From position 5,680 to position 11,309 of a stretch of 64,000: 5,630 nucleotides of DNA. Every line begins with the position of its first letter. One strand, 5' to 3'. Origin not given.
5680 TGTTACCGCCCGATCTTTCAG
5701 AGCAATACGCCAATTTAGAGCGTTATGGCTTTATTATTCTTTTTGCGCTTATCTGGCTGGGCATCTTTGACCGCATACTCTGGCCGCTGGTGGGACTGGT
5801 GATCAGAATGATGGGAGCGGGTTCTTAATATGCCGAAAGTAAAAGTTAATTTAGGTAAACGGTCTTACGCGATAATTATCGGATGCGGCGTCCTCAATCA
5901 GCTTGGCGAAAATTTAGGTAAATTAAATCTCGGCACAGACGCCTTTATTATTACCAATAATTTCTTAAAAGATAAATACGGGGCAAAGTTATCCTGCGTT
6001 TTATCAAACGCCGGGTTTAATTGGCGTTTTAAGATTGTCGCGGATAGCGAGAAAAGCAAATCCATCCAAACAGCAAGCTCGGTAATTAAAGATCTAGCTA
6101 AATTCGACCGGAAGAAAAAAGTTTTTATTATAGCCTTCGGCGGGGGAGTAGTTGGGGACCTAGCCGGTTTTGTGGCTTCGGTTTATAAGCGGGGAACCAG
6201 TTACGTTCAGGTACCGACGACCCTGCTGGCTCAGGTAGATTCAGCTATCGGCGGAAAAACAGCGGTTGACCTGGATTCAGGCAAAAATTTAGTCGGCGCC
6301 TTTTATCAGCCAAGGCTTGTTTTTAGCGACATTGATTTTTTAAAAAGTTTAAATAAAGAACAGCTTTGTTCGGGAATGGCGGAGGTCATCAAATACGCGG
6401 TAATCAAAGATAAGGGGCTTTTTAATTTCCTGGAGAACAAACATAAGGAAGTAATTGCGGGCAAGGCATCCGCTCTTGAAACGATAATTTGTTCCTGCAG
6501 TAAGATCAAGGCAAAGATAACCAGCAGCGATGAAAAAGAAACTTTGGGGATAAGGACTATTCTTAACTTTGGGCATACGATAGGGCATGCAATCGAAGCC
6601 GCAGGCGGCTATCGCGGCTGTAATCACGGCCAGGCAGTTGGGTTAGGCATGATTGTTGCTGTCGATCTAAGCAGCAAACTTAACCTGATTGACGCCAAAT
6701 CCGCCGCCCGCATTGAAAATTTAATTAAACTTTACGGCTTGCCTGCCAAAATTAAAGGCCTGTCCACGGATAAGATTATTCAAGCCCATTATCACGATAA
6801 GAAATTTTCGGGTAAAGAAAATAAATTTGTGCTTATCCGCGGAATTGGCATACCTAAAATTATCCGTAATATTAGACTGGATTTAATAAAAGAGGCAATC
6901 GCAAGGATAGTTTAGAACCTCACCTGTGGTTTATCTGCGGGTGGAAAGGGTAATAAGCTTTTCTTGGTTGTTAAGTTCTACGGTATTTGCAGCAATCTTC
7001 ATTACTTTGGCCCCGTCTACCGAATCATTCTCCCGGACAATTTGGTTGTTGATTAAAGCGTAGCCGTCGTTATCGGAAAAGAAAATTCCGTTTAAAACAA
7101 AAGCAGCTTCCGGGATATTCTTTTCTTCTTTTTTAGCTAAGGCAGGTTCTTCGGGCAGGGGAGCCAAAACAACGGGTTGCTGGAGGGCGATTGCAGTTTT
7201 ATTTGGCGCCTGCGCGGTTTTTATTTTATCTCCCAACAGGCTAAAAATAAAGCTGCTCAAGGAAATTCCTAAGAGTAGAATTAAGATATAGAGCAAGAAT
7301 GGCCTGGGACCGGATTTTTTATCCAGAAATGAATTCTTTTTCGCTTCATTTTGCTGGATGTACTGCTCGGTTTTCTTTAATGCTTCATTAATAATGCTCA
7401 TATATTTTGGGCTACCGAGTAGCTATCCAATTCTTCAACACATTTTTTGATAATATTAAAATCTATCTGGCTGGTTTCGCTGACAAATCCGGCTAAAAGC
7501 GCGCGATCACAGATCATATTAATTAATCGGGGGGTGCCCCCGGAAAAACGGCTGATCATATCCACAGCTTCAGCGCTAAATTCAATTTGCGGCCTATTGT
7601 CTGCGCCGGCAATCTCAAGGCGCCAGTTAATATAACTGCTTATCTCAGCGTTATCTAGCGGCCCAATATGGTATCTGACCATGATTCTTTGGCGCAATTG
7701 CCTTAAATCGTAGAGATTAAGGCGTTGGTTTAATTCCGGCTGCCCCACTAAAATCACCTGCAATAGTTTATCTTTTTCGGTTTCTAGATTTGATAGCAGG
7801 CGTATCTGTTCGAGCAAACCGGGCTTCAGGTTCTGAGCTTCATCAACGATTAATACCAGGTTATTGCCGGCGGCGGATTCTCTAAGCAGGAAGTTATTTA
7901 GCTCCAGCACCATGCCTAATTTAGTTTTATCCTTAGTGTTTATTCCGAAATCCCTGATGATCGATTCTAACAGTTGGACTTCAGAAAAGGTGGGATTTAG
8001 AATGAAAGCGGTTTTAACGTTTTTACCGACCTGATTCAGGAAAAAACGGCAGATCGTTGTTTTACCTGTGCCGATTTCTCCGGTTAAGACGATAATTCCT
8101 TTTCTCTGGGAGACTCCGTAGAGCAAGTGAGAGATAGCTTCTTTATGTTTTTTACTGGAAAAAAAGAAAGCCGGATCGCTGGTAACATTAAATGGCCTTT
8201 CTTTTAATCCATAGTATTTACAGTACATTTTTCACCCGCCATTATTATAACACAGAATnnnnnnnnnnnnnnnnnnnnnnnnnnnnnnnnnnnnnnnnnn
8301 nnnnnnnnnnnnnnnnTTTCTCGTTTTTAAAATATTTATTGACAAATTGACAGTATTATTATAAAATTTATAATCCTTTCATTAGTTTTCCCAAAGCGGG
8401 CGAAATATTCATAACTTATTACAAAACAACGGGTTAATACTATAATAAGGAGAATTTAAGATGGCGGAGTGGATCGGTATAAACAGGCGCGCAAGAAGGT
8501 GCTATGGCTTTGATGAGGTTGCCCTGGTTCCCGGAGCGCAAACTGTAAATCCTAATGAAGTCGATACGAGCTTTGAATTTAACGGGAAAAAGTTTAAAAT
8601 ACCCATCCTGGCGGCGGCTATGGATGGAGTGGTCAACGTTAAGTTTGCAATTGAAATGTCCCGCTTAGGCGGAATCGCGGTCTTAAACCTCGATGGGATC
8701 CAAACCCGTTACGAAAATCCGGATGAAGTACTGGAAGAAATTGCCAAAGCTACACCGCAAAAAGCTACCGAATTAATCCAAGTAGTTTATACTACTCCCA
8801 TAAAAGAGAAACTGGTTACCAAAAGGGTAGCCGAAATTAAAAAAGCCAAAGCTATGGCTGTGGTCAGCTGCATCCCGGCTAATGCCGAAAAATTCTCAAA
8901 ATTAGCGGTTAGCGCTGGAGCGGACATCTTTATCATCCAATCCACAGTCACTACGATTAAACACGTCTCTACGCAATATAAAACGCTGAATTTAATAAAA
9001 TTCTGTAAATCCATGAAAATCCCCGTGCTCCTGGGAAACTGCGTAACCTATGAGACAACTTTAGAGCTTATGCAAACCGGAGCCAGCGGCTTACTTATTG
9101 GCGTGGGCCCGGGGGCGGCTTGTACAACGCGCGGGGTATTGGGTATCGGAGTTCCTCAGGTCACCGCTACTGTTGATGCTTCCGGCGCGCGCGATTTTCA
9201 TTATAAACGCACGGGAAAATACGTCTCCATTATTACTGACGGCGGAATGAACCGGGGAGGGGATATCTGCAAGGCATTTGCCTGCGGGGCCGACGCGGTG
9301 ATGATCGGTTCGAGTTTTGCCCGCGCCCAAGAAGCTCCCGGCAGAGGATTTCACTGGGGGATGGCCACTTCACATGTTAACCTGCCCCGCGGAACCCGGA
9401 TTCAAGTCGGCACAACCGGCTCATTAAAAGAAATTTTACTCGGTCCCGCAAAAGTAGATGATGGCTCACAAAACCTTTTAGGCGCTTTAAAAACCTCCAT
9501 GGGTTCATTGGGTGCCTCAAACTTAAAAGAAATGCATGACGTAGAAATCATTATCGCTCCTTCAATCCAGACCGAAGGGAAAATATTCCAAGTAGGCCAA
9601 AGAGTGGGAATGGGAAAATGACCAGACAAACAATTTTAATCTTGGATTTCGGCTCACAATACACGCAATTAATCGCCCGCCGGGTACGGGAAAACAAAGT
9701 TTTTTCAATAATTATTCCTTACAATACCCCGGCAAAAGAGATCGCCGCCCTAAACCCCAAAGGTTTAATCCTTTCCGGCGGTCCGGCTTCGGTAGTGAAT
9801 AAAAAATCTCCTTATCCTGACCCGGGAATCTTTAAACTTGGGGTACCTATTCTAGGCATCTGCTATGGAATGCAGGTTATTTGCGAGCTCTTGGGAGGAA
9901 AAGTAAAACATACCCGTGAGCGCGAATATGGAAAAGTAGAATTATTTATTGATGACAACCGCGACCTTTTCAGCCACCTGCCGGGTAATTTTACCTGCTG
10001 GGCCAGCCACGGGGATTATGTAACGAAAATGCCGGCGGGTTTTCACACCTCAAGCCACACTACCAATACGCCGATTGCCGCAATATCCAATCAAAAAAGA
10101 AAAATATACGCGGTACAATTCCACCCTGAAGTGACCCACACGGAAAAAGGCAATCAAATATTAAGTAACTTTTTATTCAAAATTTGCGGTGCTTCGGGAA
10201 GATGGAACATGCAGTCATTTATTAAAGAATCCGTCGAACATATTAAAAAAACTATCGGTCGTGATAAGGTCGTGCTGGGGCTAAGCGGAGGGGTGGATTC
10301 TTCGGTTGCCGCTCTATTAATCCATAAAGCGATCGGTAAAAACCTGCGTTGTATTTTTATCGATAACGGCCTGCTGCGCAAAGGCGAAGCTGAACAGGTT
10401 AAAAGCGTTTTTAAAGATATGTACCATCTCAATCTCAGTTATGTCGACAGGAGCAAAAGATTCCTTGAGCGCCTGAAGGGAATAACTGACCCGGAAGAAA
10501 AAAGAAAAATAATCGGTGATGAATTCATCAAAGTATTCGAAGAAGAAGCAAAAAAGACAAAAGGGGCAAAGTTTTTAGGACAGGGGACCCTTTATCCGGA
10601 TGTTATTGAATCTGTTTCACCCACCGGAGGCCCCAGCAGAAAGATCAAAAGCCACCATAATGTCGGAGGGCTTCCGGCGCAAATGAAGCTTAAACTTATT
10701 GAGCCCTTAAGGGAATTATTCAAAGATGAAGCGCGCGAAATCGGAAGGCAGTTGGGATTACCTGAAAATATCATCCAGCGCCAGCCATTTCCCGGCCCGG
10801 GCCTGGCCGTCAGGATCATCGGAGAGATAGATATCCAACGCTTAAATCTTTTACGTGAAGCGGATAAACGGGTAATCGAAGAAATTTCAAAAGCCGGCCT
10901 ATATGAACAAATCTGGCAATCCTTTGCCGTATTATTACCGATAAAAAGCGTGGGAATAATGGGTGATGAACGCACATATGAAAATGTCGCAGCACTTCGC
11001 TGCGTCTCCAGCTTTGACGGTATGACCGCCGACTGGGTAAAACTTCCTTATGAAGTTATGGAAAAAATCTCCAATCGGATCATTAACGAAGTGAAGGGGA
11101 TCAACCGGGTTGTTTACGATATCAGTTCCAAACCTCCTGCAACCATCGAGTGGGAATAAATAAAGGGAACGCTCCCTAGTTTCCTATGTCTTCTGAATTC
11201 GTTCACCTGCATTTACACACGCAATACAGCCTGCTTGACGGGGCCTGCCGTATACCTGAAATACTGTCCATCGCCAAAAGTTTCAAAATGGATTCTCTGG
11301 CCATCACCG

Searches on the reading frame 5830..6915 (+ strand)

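Call 71: search_protein_families(library=pfam, proteins=[window:5830-6915:+], max_evalue=0.0001)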
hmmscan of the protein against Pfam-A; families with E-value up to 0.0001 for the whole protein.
window:5830-6915:+ (361 aa): 4 families
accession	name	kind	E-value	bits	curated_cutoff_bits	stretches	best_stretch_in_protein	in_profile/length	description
PF24621.2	DHQS_C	-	1.1e-43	149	27.6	1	182-325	1-143/144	3-dehydroquinate synthase C-terminal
PF01761.26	DHQ_synthase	-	6.8e-43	145.4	24.2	1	69-179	3-113/115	3-dehydroquinate synthase N-terminal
PF13685.12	Fe-ADH_2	-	3.2e-09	37.4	28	1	17-132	2-108/149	Iron-containing alcohol dehydrogenase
PF00465.25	Fe-ADH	-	2e-07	31.2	31.3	1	15-131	4-130/168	Iron-containing alcohol dehydrogenase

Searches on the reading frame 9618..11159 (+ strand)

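Call 71: search_protein_families(library=pfam, proteins=[window:9618-11159:+], max_evalue=0.0001)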
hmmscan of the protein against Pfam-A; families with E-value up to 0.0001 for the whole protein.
window:9618-11159:+ (513 aa): 5 families
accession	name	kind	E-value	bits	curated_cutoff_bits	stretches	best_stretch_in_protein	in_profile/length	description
PF00117.34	GATase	-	9.8e-48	162.8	22.8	1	7-188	1-189/190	Glutamine amidotransferase class-I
PF00958.27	GMP_synt_C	-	9.3e-47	157.5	27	1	421-512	1-92/92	GMP synthase C terminal domain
PF02540.23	NAD_synthase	-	2.5e-12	46.9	21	1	201-242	8-45/242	NAD synthase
PF07722.19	Peptidase_C26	-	1.6e-09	38.3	20.5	1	73-171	103-219/219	Peptidase C26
PF03054.22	tRNA_Me_trans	-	1.6e-05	25.1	20.6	1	217-251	2-35/202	tRNA methyl transferase HUP domain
